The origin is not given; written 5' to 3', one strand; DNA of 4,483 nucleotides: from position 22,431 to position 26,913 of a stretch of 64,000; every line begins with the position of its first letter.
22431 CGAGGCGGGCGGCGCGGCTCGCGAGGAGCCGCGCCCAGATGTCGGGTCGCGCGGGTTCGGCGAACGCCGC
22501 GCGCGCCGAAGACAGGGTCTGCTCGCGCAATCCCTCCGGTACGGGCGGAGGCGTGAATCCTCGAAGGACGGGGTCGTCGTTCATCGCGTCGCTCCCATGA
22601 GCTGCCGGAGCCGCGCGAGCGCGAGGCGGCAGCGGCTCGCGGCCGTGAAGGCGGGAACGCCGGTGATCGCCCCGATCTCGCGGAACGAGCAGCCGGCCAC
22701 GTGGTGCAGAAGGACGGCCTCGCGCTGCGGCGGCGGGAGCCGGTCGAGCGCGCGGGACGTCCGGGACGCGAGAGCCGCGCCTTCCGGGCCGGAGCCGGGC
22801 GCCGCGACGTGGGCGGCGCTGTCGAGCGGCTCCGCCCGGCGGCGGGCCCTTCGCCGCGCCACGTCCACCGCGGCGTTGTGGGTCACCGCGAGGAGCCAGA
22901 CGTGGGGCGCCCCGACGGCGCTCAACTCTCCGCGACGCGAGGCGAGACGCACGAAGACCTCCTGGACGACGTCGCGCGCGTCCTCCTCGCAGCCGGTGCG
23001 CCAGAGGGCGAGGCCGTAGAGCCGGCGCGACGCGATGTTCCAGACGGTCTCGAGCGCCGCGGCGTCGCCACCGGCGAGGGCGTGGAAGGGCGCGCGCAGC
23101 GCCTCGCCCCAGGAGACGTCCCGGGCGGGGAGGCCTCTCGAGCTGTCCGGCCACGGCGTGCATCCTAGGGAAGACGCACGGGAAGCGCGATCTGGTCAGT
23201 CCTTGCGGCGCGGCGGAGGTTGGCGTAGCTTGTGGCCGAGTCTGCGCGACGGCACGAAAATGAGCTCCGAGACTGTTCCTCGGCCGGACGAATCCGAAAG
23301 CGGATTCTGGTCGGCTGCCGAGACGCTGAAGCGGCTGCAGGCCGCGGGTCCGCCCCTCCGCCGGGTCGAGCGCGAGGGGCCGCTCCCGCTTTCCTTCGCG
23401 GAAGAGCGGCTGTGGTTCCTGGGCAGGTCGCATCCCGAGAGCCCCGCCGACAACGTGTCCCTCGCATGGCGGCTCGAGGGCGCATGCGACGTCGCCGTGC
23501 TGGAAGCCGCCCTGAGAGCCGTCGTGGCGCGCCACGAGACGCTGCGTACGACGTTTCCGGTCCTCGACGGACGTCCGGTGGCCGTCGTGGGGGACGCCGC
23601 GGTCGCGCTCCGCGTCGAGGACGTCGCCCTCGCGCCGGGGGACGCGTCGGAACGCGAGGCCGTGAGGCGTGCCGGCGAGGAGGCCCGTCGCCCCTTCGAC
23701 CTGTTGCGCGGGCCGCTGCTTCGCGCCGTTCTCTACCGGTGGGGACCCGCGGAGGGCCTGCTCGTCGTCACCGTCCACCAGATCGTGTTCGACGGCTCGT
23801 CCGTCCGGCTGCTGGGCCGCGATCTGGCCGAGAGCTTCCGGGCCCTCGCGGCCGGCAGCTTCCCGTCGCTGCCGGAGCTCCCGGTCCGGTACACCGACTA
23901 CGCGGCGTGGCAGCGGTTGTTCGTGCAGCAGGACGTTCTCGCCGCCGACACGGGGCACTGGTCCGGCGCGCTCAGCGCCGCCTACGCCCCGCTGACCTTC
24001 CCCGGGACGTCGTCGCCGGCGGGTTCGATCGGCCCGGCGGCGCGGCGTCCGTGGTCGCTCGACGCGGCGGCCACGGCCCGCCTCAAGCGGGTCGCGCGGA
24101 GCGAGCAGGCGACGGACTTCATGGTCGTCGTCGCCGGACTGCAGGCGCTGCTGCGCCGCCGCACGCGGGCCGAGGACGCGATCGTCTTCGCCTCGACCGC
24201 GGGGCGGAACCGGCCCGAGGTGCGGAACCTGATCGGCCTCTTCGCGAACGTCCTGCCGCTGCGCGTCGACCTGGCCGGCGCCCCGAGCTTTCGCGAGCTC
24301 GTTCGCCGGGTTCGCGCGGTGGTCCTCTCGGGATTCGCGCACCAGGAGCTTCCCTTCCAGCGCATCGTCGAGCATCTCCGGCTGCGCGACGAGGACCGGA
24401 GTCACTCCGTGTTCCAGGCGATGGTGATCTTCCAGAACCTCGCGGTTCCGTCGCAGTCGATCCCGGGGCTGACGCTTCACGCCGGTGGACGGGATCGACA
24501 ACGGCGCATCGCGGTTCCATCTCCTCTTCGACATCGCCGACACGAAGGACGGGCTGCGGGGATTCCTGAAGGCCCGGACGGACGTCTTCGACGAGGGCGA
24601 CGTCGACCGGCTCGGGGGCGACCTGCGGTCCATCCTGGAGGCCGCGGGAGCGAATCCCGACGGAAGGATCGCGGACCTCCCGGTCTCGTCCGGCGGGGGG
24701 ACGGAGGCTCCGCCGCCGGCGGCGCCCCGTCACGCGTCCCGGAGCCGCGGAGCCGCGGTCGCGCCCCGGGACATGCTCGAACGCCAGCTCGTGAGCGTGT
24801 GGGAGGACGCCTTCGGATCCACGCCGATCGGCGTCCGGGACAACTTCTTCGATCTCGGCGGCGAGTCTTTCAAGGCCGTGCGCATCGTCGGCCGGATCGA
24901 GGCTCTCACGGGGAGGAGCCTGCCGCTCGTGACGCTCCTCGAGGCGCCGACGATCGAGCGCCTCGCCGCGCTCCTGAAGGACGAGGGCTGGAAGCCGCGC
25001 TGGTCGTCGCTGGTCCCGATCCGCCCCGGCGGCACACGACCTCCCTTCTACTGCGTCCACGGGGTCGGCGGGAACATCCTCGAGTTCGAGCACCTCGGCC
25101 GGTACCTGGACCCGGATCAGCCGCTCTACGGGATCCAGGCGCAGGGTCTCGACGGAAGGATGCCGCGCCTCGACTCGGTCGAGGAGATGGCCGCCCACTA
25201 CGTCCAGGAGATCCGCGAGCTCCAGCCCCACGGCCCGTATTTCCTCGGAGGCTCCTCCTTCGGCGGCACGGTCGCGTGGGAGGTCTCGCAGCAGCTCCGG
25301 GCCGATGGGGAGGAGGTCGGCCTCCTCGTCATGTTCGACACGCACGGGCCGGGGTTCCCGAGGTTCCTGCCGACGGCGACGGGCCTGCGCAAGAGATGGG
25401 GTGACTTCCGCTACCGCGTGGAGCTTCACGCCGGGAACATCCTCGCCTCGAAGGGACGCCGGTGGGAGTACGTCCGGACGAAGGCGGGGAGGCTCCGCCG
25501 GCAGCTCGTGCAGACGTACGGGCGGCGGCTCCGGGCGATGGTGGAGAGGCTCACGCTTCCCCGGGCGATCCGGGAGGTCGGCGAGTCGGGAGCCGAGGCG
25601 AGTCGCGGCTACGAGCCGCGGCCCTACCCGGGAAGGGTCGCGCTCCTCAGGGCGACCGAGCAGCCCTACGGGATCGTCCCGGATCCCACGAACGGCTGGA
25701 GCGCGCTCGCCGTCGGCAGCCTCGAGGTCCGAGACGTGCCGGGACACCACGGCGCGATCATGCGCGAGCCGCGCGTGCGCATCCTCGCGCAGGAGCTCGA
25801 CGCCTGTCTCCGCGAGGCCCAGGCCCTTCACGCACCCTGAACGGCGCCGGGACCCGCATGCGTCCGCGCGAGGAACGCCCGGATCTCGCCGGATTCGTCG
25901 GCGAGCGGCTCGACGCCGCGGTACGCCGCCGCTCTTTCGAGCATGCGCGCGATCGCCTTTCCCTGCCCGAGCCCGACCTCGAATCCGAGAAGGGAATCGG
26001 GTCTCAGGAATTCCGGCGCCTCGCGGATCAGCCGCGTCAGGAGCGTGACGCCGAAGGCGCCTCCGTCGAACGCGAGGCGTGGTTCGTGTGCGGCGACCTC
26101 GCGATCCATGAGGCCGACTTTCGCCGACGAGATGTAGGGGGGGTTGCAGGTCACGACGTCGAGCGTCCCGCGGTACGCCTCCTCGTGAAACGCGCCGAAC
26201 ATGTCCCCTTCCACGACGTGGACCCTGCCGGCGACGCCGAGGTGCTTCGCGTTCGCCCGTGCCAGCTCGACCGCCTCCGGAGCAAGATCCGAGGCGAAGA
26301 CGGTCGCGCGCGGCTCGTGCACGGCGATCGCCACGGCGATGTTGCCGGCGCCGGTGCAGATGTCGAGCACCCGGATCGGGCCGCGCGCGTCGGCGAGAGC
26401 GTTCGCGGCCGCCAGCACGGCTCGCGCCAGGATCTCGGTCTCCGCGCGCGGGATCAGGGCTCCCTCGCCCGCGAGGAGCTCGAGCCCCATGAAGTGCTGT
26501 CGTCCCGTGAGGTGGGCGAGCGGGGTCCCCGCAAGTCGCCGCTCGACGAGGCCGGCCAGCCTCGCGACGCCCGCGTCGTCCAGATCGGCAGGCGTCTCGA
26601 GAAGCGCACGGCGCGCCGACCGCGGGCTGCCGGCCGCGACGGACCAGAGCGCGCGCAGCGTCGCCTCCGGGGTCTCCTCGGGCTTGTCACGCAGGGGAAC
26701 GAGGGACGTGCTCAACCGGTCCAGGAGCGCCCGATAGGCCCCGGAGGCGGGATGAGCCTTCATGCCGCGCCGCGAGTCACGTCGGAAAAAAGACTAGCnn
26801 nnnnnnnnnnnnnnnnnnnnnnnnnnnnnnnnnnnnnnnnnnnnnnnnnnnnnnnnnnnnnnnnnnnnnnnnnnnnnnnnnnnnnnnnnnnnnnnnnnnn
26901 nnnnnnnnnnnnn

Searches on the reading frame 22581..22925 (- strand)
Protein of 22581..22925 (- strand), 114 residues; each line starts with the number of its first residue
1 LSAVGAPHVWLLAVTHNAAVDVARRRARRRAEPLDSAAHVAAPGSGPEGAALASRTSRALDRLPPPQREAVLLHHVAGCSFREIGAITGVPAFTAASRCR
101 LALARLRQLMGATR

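Call 65: search_protein_families(library=pfam, proteins=[window:22581-22925:-], max_evalue=0.01)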
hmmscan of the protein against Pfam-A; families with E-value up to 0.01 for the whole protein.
window:22581-22925:- (114 aa): 2 families
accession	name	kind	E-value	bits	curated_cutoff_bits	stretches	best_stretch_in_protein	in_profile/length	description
PF08281.18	Sigma70_r4_2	-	9.5e-11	41.6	25.7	1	58-106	6-54/54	Sigma-70, region 4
PF04545.22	Sigma70_r4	-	2e-06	27.7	24.1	1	59-108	1-50/50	Sigma-70, region 4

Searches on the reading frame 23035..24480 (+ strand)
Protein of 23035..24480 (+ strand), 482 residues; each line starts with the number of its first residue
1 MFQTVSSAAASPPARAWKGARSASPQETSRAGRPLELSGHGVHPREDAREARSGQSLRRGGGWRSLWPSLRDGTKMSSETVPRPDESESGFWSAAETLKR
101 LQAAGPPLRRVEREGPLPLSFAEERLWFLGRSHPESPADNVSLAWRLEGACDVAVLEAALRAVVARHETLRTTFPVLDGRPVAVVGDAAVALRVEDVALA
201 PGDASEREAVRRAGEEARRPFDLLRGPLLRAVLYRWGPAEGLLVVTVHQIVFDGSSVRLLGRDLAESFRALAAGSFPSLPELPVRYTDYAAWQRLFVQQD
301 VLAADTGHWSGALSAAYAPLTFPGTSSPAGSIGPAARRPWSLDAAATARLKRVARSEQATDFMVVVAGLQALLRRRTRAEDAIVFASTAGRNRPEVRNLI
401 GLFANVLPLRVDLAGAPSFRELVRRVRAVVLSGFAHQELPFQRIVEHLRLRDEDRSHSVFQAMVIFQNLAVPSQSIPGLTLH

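Call 22: search_protein_families(library=ncbifam, proteins=[window:23035-24480:+], max_evalue=0.00001)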
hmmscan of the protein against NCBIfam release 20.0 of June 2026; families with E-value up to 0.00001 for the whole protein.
window:23035-24480:+ (482 aa): 3 families
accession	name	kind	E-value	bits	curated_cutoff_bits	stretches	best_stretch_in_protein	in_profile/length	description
NF004282.0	PRK05691.1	subfamily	3.3e-72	242.4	4090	1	99-469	1706-2083/4334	non-ribosomal peptide synthase/polyketide synthase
NF047350.1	aureusi_NRPS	equivalog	1.7e-32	111.4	2500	1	118-468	996-1329/2373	aureusimine non-ribosomal peptide synthetase AusA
NF038078.1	NRPS_MxcG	equivalog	1e-20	72.7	2300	1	116-441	4-323/1442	myxochelin non-ribosomal peptide synthetase MxcG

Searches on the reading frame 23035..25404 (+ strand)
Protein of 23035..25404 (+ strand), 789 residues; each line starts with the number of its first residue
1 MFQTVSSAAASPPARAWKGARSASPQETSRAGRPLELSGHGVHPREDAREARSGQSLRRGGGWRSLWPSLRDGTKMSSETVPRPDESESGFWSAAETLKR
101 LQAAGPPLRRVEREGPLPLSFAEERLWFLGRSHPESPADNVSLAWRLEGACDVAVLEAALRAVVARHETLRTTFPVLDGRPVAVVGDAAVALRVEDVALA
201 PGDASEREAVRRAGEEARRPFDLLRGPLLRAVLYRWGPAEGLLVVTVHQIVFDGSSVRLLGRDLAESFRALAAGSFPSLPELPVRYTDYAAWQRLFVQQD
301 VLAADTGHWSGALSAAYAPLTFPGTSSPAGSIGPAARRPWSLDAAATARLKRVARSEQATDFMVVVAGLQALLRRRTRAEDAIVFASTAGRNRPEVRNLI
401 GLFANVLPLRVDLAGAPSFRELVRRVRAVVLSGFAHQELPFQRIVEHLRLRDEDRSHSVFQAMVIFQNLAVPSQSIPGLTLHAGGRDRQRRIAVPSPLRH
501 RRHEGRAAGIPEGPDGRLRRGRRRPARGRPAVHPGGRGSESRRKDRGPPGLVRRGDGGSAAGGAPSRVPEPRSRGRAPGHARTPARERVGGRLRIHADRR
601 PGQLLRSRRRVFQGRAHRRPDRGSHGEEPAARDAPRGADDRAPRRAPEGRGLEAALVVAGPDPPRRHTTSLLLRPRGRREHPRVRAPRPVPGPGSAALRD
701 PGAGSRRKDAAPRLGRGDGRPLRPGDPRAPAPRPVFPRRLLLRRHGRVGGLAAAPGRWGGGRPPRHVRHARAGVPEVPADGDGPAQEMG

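Call 8: search_protein_families(library=pfam, proteins=[window:23035-25404:+], max_evalue=0.001)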
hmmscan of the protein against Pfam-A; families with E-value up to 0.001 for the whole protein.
window:23035-25404:+ (789 aa): 1 family
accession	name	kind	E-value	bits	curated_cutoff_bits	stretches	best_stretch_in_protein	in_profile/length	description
PF00668.25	Condensation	-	2.4e-66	224.8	30.6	1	116-470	4-360/456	Condensation domain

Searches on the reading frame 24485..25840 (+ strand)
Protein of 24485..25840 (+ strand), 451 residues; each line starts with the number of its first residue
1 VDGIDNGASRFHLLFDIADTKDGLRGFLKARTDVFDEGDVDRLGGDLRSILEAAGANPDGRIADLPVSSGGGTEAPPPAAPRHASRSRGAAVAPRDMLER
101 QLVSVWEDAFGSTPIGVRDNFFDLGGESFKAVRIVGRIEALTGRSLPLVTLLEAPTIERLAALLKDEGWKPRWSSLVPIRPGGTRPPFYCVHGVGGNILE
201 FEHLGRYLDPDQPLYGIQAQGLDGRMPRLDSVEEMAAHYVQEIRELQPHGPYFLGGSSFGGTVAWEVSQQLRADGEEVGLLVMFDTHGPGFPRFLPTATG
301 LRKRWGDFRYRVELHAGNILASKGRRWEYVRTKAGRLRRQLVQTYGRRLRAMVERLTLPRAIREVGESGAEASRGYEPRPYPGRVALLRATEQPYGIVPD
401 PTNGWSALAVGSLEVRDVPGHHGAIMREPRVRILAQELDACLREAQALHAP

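Call 8: search_protein_families(library=pfam, proteins=[window:24485-25840:+], max_evalue=0.001)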
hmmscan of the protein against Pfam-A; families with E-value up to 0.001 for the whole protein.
window:24485-25840:+ (451 aa): 3 families
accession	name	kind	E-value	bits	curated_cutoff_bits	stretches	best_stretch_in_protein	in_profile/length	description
PF00975.26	Thioesterase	-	7.1e-26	92.3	26.4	1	187-427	2-212/226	Thioesterase domain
PF00550.31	PP-binding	-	3.5e-12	46.8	20.8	1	101-164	2-67/67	Phosphopantetheine attachment site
PF00561.26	Abhydrolase_1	-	9.2e-05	22.7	25.8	1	186-278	1-94/245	alpha/beta hydrolase fold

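Call 22: search_protein_families(library=ncbifam, proteins=[window:24485-25840:+], max_evalue=0.00001)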
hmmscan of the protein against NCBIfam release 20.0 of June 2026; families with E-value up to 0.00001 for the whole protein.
window:24485-25840:+ (451 aa): 6 families
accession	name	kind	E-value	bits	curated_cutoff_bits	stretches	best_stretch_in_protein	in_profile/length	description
NF007605.2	PRK10252.1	equivalog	9.6e-29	99.5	2400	1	62-289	941-1169/1292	enterobactin non-ribosomal peptide synthetase EntF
NF040607.1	mycolic_Pks13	equivalog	1.6e-27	95.5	2100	1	84-445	1318-1678/1680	polyketide synthase Pks13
NF004282.0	PRK05691.1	subfamily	2.1e-16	57.2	4090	1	90-165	4234-4309/4334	non-ribosomal peptide synthase/polyketide synthase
NF047350.1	aureusi_NRPS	equivalog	4.3e-13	47.1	2500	1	81-166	892-977/2373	aureusimine non-ribosomal peptide synthetase AusA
NF038078.1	NRPS_MxcG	equivalog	7.4e-12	43.4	2300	1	91-166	968-1043/1442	myxochelin non-ribosomal peptide synthetase MxcG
NF041803.1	NRPS_SolG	exception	7.8e-08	30.3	2200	1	63-162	1055-1153/1163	solanimycin non-ribosomal peptide synthetase SolG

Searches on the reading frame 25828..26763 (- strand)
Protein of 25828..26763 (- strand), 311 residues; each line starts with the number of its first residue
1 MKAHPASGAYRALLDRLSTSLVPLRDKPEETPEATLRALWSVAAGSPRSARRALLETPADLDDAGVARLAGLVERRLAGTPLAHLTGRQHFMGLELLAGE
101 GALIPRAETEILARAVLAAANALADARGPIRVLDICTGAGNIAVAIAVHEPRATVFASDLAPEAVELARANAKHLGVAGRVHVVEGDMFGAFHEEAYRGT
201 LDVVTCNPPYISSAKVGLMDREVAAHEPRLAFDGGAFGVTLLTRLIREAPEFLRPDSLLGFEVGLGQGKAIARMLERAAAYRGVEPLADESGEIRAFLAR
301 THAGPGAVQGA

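Call 8: search_protein_families(library=pfam, proteins=[window:25828-26763:-], max_evalue=0.001)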
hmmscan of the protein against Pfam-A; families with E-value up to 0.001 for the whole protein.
window:25828-26763:- (311 aa): 13 families
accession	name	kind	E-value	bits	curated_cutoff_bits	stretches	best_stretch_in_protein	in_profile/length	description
PF05175.20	MTS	-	6.6e-12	45.8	23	1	131-215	34-113/170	Methyltransferase small domain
PF13649.12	Methyltransf_25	-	3.2e-10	41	27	1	132-207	1-71/97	Methyltransferase domain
PF13847.12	Methyltransf_31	-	1.9e-09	37.8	27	1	131-207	6-81/145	Methyltransferase domain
PF09445.16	Methyltransf_15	-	2.8e-07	30.7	22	1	131-209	3-80/165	RNA cap guanine-N2 methyltransferase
PF01170.24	UPF0020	-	9.2e-07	29.2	22.3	1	147-213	71-134/197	RMKL-like, methyltransferase domain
PF03602.21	Cons_hypoth95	-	3e-06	27.5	24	1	121-214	34-127/182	Conserved hypothetical protein 95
PF02475.24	TRM5-TYW2_MTfase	-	7.1e-06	26.5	28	1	131-188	39-96/164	TRM5/TYW2 methyltransferase domain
PF17827.6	PrmC_N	-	1.6e-05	25.8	23.4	1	24-87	10-71/71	PrmC N-terminal domain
PF06325.19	PrmA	-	2.9e-05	24.2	22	1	131-207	164-233/296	Ribosomal protein L11 methyltransferase (PrmA)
PF08242.18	Methyltransf_12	-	4.3e-05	24.6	30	1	133-207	1-72/98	Methyltransferase domain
PF08241.18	Methyltransf_11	-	6.2e-05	24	21.2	0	133-206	1-66/95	Methyltransferase domain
PF13489.12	Methyltransf_23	-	8.6e-05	22.8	27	1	121-207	14-88/164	Methyltransferase domain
PF00891.24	Methyltransf_2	-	0.00041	20.2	22.3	1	113-189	51-121/210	O-methyltransferase domain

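Call 22: search_protein_families(library=ncbifam, proteins=[window:25828-26763:-], max_evalue=0.00001)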
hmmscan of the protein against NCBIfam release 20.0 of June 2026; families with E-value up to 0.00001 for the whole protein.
window:25828-26763:- (311 aa): 18 families
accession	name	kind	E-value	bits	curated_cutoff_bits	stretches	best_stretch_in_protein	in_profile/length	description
TIGR03534.1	RF_mod_PrmC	equivalog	4.8e-61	206.4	199.1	1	52-296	16-251/253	peptide chain release factor N(5)-glutamine methyltransferase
TIGR00536.1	hemK_fam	subfamily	2.2e-53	181.2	115.5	1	30-302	21-283/286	HemK family protein methyltransferase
TIGR03704.1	PrmC_rel_meth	equivalog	4e-40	137.8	248.8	1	67-280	28-233/251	putative protein N(5)-glutamine methyltransferase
TIGR03533.1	L3_gln_methyl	equivalog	5.4e-38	130.9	229.7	1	60-268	55-256/284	50S ribosomal protein L3 N(5)-glutamine methyltransferase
NF002421.0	PRK01544.1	equivalog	3.5e-24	85.4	567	1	131-274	141-280/524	bifunctional peptide chain release factor N(5)-glutamine methyltransferase PrmC/tRNA (guanosine(46)-N7)-methyltransferase TrmB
NF011529.0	PRK14968.1-3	equivalog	1.7e-16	60.3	162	1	130-257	36-150/198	putative methyltransferase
NF011530.0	PRK14968.1-4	equivalog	9.6e-15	54.4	243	1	116-257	27-151/202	putative methyltransferase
TIGR00537.1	hemK_rel_arch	hypoth_equivalog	4.6e-14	52.5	87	1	120-255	12-132/179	HemK2/MTQ2 family protein methyltransferase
NF011527.0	PRK14968.1-1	equivalog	2.2e-11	43.8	242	1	109-215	21-108/192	putative methyltransferase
NF002910.0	PRK03522.2-3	equivalog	1.3e-07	31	558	1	93-209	201-317/383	23S rRNA (uracil(747)-C(5))-methyltransferase RlmC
NF047853.1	tRm6a37MtseTrmN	equivalog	2.3e-07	30.8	350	1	124-215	39-129/244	tRNA(1)(Val) (adenine(37)-N(6))-methyltransferase TrmN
NF001790.0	PRK00517.3-3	equivalog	1.4e-06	27.9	269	1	121-207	114-198/262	50S ribosomal protein L11 methyltransferase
NF043040.1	corrin_prot_MT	hypoth_equivalog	1.7e-06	27.6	180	0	130-205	43-115/216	corrinoid protein-associated methyltransferase CpaM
NF001556.0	PRK00377.1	equivalog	2.7e-06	27.3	238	1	130-188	42-101/198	cobalt-precorrin-6Y C(15)-methyltransferase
NF001784.0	PRK00517.2-1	equivalog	3.6e-06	26.7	244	1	122-203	145-224/290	50S ribosomal protein L11 methyltransferase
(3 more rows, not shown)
